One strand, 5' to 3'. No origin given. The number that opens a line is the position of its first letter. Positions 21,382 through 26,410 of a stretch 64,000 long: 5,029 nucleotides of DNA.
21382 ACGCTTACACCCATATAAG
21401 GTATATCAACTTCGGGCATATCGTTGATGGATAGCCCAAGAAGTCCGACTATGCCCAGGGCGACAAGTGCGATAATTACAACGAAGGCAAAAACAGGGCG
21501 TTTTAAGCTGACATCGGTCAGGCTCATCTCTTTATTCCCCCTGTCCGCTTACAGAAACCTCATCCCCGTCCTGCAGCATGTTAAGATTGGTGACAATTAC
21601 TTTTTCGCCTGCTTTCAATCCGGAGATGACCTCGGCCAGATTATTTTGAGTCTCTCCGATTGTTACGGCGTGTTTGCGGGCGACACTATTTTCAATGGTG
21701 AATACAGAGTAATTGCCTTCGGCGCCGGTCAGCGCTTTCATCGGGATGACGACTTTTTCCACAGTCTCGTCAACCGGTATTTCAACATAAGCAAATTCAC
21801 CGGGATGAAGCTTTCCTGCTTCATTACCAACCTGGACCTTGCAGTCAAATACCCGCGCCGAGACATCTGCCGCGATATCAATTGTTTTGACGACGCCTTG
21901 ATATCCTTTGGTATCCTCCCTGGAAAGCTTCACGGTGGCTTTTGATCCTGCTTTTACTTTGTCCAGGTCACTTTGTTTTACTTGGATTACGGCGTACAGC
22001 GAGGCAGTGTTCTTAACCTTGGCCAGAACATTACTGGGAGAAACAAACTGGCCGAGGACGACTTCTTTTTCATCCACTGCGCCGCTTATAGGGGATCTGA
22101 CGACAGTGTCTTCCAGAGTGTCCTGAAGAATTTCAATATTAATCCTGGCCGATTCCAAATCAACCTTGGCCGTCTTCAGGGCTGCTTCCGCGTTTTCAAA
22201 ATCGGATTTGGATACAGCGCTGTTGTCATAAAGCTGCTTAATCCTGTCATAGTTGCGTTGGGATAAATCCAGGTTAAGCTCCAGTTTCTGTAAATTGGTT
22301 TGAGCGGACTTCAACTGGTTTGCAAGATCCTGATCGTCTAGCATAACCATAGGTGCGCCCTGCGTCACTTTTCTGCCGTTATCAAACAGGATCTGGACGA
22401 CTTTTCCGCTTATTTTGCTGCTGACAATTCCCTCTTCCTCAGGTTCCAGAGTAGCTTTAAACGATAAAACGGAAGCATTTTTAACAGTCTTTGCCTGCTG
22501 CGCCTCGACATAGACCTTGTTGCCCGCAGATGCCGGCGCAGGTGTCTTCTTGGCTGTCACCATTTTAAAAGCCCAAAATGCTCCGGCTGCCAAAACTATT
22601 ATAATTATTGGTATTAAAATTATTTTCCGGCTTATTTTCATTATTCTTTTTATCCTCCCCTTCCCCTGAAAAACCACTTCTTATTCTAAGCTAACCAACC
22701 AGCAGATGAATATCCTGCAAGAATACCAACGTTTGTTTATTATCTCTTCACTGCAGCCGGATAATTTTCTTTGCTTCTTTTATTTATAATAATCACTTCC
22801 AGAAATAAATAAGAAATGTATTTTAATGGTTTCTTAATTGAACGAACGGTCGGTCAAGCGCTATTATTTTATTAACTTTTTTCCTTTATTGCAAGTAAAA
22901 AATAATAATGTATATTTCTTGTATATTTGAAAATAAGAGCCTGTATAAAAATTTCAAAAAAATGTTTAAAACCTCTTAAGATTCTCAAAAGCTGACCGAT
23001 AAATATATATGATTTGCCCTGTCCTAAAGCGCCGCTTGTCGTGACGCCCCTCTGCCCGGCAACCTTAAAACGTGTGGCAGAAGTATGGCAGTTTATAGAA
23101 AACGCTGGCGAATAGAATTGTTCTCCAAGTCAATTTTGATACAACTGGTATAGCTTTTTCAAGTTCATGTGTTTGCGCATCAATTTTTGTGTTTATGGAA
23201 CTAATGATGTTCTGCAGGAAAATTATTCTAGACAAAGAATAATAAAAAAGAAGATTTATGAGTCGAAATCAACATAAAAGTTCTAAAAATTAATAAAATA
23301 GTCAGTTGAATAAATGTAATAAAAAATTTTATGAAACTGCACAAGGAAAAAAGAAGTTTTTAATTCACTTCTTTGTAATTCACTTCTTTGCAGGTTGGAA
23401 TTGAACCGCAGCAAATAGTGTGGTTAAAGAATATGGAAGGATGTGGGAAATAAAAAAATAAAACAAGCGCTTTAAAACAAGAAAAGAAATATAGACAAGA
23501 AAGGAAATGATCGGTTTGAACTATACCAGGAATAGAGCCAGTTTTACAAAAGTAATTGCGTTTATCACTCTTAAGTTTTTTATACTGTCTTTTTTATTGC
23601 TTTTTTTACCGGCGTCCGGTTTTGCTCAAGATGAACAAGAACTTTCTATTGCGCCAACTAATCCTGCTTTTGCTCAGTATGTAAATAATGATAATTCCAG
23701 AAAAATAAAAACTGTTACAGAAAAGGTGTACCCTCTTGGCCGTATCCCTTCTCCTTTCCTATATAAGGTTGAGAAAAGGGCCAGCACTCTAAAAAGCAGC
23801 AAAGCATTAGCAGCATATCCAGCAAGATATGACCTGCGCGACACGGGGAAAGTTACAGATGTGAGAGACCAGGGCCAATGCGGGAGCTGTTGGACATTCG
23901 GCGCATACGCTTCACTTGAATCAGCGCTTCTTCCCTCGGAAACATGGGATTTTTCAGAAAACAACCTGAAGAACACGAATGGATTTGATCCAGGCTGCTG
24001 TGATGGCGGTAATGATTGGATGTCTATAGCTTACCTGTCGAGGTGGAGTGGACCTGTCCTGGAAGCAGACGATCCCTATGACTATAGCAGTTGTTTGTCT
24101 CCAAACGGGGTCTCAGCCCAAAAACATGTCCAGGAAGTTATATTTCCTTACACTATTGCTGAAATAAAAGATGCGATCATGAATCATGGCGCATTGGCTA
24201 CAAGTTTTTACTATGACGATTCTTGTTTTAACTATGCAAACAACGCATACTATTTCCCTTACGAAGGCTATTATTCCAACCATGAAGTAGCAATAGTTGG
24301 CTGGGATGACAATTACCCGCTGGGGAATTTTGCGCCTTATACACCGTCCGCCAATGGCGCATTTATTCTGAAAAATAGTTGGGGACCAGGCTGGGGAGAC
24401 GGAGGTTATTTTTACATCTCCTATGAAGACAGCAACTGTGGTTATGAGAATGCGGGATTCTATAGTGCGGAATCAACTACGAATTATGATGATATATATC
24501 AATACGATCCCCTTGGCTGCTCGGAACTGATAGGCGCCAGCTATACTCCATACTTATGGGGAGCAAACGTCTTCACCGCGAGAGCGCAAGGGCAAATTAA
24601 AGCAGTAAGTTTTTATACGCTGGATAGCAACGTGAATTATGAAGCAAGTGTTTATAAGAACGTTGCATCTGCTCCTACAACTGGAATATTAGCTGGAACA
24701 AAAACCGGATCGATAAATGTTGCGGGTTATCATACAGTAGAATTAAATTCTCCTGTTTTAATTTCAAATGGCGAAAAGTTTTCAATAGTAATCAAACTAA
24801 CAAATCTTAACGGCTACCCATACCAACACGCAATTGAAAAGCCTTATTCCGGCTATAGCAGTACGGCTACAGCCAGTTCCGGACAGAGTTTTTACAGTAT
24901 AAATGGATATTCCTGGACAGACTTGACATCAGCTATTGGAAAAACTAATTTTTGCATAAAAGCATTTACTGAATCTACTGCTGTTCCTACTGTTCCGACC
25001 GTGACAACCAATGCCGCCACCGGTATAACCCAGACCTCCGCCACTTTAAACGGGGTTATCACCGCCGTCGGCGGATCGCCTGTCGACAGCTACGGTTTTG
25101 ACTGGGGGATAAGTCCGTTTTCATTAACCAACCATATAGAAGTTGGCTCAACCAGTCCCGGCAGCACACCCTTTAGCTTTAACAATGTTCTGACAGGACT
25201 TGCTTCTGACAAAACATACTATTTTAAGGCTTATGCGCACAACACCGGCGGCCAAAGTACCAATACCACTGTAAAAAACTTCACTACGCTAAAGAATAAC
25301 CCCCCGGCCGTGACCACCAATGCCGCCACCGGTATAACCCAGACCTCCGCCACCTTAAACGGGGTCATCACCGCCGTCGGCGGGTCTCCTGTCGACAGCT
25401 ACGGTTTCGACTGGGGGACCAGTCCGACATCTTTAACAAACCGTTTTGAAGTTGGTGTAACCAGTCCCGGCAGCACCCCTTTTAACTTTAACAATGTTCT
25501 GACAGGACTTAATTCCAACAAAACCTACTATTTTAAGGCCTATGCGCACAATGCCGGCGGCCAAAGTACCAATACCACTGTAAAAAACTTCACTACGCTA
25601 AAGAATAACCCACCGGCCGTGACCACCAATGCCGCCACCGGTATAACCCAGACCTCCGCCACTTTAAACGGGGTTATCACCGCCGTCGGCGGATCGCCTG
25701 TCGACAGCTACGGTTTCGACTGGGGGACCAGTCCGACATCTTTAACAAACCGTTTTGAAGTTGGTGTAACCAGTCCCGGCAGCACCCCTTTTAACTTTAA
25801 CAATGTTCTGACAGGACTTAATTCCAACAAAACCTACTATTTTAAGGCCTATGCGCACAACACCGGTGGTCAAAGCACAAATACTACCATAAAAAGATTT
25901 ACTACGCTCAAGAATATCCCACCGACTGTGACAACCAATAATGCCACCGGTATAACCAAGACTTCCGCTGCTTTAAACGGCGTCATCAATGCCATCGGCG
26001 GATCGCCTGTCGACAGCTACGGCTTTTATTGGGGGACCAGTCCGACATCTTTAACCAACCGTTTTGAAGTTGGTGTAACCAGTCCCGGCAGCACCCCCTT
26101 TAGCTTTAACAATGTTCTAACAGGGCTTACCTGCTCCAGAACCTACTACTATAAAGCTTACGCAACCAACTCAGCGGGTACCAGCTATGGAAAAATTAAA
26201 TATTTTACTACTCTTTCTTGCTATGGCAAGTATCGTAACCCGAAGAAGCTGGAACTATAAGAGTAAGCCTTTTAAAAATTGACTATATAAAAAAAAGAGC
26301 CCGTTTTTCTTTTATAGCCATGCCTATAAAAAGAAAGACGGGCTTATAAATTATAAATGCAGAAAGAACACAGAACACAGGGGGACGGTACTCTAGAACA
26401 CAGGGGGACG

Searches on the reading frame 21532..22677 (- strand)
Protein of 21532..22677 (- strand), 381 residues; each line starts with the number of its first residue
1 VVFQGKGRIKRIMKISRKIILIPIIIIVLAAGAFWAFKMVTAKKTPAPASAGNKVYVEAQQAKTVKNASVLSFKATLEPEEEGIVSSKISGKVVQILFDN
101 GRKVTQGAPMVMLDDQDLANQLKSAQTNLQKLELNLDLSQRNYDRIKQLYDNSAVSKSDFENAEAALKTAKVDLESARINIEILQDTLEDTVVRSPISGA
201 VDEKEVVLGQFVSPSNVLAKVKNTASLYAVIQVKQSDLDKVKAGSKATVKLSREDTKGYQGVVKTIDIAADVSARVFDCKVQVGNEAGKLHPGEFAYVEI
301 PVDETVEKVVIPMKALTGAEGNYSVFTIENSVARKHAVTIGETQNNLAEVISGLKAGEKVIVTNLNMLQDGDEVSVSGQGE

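Call 81: search_protein_families(library=pfam, proteins=[window:21532-22677:-], max_evalue=0.00001)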
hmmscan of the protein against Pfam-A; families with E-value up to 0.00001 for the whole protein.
window:21532-22677:- (381 aa): 3 families
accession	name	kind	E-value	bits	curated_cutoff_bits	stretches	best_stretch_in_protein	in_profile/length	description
PF16576.10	HlyD_D23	-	6.8e-23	81.5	30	1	82-296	19-214/214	Barrel-sandwich domain of CusB or HlyD membrane-fusion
PF13437.12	HlyD_3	-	2.4e-14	54.4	22.2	1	192-293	1-106/106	HlyD family secretion protein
PF02321.23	OEP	-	5e-06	26.9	22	1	118-188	112-182/187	Outer membrane efflux protein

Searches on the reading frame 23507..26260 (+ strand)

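Call 81: search_protein_families(library=pfam, proteins=[window:23507-26260:+], max_evalue=0.00001)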
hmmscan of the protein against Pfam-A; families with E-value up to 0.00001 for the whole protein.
window:23507-26260:+ (917 aa): 5 families
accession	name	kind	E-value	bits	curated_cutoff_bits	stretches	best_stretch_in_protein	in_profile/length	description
PF18560.7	Lectin_like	-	1e-45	156.1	27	1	330-488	1-156/156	Lectin like domain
PF00112.29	Peptidase_C1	-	8.8e-32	111.4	20.7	1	105-319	2-218/220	Papain family cysteine protease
PF16656.11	Pur_ac_phosph_N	-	6.4e-08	33.5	30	0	631-697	27-93/93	Purple acid Phosphatase, N-terminal domain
PF25059.1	FN3_DSCAM-DSCAML_C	-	1.9e-07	31.8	39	0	662-700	46-82/89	DSCAM/DSCAML C-terminal Fn3-like domain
PF00041.27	fn3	-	1.6e-06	28.7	25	0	607-689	8-77/84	Fibronectin type III domain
